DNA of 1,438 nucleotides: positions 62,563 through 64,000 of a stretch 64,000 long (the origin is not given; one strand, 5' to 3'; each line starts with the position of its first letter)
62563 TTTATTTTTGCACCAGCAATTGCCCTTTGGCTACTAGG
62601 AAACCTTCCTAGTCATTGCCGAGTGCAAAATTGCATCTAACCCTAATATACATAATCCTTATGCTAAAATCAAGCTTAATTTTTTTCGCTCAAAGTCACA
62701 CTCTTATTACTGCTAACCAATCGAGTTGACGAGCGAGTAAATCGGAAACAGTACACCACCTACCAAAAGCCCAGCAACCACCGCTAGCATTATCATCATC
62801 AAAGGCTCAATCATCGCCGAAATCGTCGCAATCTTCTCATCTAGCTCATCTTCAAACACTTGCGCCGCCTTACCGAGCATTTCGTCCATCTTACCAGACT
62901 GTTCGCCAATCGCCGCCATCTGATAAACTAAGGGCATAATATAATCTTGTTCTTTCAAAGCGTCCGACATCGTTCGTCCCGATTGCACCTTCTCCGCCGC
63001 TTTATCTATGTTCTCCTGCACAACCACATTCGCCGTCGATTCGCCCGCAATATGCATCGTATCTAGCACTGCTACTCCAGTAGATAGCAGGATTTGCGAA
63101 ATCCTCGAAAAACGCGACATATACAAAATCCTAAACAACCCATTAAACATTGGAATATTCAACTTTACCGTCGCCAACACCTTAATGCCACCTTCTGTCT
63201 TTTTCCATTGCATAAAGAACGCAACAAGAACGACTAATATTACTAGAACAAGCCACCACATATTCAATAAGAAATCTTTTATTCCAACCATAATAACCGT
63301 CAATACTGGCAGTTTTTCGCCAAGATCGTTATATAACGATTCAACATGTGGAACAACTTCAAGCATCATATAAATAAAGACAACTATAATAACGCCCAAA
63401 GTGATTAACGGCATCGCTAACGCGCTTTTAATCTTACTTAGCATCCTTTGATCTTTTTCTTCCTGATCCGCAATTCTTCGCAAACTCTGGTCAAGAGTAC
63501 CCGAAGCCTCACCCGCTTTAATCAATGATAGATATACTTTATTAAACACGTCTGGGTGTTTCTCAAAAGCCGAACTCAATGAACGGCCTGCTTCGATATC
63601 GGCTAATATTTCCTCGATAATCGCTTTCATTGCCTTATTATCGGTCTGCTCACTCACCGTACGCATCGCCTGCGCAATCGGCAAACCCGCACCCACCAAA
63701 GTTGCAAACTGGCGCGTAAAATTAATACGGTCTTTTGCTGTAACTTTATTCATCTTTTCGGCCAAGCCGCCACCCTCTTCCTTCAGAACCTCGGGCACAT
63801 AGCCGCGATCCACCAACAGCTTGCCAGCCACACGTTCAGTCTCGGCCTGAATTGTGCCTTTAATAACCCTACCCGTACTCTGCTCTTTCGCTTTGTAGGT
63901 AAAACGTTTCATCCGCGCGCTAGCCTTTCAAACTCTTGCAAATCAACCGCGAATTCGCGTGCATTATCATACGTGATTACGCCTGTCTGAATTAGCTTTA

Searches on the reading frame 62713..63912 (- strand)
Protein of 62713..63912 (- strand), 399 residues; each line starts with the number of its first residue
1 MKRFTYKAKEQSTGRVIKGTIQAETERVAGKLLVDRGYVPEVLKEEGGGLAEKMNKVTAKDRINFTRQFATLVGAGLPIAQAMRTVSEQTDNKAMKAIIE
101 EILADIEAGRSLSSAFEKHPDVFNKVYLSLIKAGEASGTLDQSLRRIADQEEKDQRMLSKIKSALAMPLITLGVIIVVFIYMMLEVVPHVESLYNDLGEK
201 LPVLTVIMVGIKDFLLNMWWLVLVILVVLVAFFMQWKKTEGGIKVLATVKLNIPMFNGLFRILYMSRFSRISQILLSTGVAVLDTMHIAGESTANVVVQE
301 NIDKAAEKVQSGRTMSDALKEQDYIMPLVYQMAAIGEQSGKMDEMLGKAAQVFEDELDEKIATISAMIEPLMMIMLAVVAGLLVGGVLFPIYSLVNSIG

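Call 73: find_encoding_contigs(protein=window:62713-63912:-, flank=10000, max_places=3)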
Protein window:62713-63912:- (399 aa): 4 contigs read that carry it; 3 places shown.
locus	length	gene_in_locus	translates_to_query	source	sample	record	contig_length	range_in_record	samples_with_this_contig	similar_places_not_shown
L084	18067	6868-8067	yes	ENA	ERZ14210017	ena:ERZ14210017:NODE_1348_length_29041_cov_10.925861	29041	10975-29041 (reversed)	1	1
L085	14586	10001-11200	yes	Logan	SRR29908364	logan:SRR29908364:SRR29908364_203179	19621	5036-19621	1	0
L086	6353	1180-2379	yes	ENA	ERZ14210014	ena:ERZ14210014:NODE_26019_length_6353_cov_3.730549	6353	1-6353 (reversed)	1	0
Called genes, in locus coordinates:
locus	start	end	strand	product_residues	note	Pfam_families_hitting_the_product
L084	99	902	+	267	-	PF12762:DDE_Tnp_IS1595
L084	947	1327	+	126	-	PF01741:MscL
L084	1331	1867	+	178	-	PF00929:RNase_T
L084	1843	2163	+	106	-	-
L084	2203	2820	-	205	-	-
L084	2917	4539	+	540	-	PF01807:Zn_ribbon_DnaG, PF08275:DNAG_N, PF01751:Toprim, PF13155:Toprim_2, PF13362:Toprim_3 (weak), PF13662:Toprim_4, PF10410:DnaB_bind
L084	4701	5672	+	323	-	PF00140:Sigma70_r1_2, PF04542:Sigma70_r2, PF04539:Sigma70_r3, PF04545:Sigma70_r4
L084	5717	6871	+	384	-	PF00437:T2SSE, PF13191:AAA_16 (weak), PF13401:AAA_22 (weak)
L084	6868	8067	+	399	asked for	PF28597:T2SSF_N (weak), PF00482:T2SSF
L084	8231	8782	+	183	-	PF07963:N_methyl (weak)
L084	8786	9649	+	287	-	PF06750:A24_N_bact, PF01478:Peptidase_A24 (weak)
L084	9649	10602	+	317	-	PF02899:Phage_int_SAM_1, PF13102:Phage_int_SAM_5, PF00589:Phage_integrase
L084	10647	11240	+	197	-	PF00334:NDK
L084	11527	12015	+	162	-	PF03703:bPH_2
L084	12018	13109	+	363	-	PF13624:SurA_N_3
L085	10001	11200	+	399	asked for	PF28597:T2SSF_N (weak), PF00482:T2SSF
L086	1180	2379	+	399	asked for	PF28597:T2SSF_N (weak), PF00482:T2SSF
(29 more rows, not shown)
